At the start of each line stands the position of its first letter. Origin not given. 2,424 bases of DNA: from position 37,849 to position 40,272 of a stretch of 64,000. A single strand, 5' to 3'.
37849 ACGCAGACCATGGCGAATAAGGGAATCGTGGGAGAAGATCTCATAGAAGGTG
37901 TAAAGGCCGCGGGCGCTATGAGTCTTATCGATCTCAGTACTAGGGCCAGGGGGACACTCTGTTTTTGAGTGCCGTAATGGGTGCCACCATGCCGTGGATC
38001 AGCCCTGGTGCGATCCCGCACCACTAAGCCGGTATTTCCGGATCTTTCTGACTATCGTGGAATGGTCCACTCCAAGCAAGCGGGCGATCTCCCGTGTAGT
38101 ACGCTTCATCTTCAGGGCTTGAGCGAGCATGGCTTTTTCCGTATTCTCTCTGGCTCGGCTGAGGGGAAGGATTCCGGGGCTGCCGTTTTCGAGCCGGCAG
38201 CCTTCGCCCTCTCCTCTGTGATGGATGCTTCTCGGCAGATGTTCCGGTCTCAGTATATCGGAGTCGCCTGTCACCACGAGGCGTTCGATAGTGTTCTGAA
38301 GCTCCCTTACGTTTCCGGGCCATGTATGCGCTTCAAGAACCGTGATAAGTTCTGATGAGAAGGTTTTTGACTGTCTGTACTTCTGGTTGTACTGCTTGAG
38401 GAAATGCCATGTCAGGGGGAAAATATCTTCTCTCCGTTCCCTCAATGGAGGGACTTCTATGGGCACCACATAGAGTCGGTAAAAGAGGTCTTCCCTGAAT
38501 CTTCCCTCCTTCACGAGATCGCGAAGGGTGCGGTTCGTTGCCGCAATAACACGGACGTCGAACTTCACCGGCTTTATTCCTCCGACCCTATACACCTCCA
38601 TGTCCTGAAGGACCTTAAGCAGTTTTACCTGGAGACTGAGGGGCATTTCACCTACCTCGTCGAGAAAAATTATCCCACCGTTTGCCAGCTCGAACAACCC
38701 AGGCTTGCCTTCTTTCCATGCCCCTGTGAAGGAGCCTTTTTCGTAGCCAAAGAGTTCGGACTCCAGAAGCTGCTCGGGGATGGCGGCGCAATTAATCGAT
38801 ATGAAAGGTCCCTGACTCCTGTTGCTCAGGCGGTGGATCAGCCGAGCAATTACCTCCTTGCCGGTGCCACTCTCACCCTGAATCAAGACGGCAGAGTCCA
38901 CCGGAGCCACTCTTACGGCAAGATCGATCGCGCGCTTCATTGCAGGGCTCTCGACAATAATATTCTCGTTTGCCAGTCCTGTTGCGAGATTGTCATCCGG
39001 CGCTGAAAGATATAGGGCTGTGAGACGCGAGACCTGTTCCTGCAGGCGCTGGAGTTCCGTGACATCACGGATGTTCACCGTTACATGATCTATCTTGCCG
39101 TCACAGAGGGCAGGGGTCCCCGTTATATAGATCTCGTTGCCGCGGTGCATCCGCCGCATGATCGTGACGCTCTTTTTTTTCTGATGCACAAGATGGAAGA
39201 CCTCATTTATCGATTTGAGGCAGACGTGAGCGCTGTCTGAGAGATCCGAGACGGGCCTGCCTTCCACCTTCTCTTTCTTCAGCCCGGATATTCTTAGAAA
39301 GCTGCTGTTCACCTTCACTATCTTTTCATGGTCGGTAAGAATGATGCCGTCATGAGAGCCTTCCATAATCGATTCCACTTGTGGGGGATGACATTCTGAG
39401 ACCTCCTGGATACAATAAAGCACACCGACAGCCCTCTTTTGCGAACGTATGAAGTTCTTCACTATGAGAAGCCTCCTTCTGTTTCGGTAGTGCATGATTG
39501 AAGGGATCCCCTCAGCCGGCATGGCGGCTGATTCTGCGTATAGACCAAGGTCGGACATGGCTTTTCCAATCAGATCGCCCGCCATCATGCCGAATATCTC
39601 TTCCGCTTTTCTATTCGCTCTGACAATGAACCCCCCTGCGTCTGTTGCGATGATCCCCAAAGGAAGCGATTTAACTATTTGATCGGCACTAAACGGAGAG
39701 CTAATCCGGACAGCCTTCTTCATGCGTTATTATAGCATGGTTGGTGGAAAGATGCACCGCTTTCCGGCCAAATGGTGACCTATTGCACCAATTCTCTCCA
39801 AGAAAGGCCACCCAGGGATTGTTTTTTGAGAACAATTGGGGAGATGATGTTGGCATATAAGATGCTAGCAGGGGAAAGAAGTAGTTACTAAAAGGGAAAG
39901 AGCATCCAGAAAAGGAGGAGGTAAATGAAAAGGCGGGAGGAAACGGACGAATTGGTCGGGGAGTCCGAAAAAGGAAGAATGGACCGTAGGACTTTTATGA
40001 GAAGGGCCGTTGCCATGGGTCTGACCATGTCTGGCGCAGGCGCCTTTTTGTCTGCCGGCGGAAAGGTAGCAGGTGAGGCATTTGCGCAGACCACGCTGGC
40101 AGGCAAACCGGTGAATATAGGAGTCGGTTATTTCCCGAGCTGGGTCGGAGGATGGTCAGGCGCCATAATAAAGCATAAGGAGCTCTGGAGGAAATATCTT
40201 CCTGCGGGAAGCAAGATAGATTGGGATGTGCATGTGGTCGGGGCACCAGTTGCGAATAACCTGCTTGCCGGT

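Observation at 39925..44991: ABC importer with a Tat-signal binding protein, duplicated permease and ATPase genes, and an inserted DsrE-related gene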

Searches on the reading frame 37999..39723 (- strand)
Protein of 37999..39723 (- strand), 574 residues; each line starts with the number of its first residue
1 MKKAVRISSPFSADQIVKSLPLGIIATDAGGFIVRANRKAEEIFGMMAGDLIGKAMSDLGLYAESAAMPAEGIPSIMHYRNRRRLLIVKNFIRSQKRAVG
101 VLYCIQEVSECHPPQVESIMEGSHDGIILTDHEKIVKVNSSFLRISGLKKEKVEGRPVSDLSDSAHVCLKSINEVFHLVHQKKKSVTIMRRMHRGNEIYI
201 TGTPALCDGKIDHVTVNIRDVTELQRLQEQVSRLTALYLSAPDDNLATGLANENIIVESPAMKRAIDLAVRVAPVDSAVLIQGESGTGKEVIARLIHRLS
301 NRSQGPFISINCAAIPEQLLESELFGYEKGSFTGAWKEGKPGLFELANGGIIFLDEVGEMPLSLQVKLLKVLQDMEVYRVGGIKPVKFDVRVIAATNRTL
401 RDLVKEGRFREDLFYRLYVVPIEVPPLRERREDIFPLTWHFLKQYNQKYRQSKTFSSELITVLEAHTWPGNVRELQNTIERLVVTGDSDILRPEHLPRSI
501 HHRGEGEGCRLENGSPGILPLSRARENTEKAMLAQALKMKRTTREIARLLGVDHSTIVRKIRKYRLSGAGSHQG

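Call 3: search_protein_families(library=pfam, proteins=[window:37999-39723:-], max_evalue=0.01)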
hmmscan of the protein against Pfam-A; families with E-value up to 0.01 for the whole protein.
window:37999-39723:- (574 aa): 18 families
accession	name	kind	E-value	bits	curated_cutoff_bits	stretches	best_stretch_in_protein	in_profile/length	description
PF00158.32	Sigma54_activat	-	5.4e-71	238.1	20.2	1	255-423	1-168/168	Sigma-54 interaction domain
PF25601.1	AAA_lid_14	-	2e-25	88.9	27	1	428-505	1-79/87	AAA+ ATPase lid domain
PF14532.12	Sigma54_activ_2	-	5.1e-17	62.8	25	1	272-427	17-138/138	Sigma-54 interaction domain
PF00989.32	PAS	-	5.4e-15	55.8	22.6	2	15-59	5-49/113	PAS fold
PF13426.13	PAS_9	-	2.6e-14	53.8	27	1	125-223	2-103/103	PAS domain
PF13188.13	PAS_8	-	1.8e-12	47.1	21.8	2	117-172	4-57/65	PAS domain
PF08448.16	PAS_4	-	1.1e-09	39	23.1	1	18-59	2-43/110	PAS fold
PF07728.20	AAA_5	-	1.2e-08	35.6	22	1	279-399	2-124/139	AAA domain (dynein-related subfamily)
PF18024.7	HTH_50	-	5.3e-08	32.9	27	1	526-567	9-50/50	Helix-turn-helix domain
PF00004.35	AAA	-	1.5e-05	25.9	21.2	1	279-410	1-124/131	ATPase family associated with various cellular activities (AAA)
PF07724.20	AAA_2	-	5.1e-05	23.8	27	1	278-405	5-132/166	AAA domain (Cdc48 subfamily)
PF01078.27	Mg_chelatase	-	7.5e-05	22.7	20.3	1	276-397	22-157/207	Magnesium chelatase, subunit ChlI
PF13936.12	HTH_38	-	0.00041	20.5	27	1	542-562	22-42/44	Helix-turn-helix domain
PF02954.25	HTH_8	-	0.00062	19.9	22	1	525-564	2-42/42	Bacterial regulatory protein, Fis family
PF13542.12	HTH_Tnp_ISL3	-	0.0011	18.8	27.4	1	528-564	16-50/51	Helix-turn-helix domain of transposase family ISL3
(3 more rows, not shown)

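Call 4: search_protein_families(library=ncbifam, proteins=[window:37999-39723:-], max_evalue=0.01)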
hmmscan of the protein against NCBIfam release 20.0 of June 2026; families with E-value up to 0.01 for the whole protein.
window:37999-39723:- (574 aa): 45 families (the best 25 are shown)
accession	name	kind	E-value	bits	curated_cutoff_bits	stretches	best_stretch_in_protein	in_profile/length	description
NF041552.1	TF_PrdR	equivalog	2e-122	409.5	795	1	107-564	128-576/577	sigma-54 dependent transcriptional regulator PrdR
TIGR01817.1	nifA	equivalog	1.3e-99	334.4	528.85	1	240-496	183-438/534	nif-specific transcriptional activator NifA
NF008469.0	PRK11361.1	equivalog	7.9e-97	324.8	714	1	200-569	89-459/461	acetoacetate metabolism transcriptional regulator AtoC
TIGR02915.1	PEP_resp_reg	equivalog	7.2e-96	321.7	502.6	1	213-566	108-444/445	PEP-CTERM-box response regulator transcription factor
TIGR01818.1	ntrC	equivalog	1.1e-95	321.2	558.6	1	252-500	133-381/463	nitrogen regulation protein NR(I)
NF038308.1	RNA_repair_RtcR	equivalog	8.4e-94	315.3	650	1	246-524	173-452/530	RNA repair transcriptional activator RtcR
TIGR02329.1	propionate_PrpR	equivalog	5e-91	305.9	499.2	1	232-562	191-525/526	propionate catabolism operon regulatory protein PrpR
NF003451.0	PRK05022.1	equivalog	1.3e-90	304.6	476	1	219-566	160-510/512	nitric oxide reductase transcriptional regulator NorR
NF050807.1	TransRegFlbDCaul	equivalog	1.5e-90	304.3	750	1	252-567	117-441/454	sigma-54-dependent transcriptional regulator FlbD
NF011953.0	PRK15424.1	equivalog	3.3e-85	286.7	703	1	240-563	206-533/538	propionate catabolism operon regulatory protein PrpR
NF051870.1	NAssimRespRegNtrX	equivalog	8.2e-83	278.8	600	1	250-563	136-449/452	nitrogen assimilation response regulator NtrX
NF049963.1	RespRegFlgRCampy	domain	1.8e-82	277.5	750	1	199-495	74-376/429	fla regulon two-component system response regulator FlgR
NF008085.0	PRK10820.1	equivalog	7.4e-81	272.3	576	1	252-568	203-514/520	transcriptional regulator TyrR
NF008176.1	PRK10923.1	equivalog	9.4e-80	268.4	620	1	252-563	137-465/469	nitrogen regulation protein NR(I)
NF007689.0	PRK10365.1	equivalog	3.9e-78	263.2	760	1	223-561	109-439/441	sigma-54-dependent response regulator transcription factor ZraR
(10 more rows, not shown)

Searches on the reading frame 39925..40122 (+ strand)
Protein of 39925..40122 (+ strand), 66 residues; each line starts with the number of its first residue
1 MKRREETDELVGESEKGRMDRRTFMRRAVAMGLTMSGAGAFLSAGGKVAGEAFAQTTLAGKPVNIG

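Call 62: search_protein_families(library=pfam, proteins=[window:39925-40122:+], max_evalue=1)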
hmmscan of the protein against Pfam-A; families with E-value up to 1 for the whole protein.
seq(66 aa): 1 family
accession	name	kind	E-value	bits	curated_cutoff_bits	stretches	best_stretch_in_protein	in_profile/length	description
PF23678.1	YqhI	-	0.051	13.4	27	1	17-29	23-35/36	YqhI-like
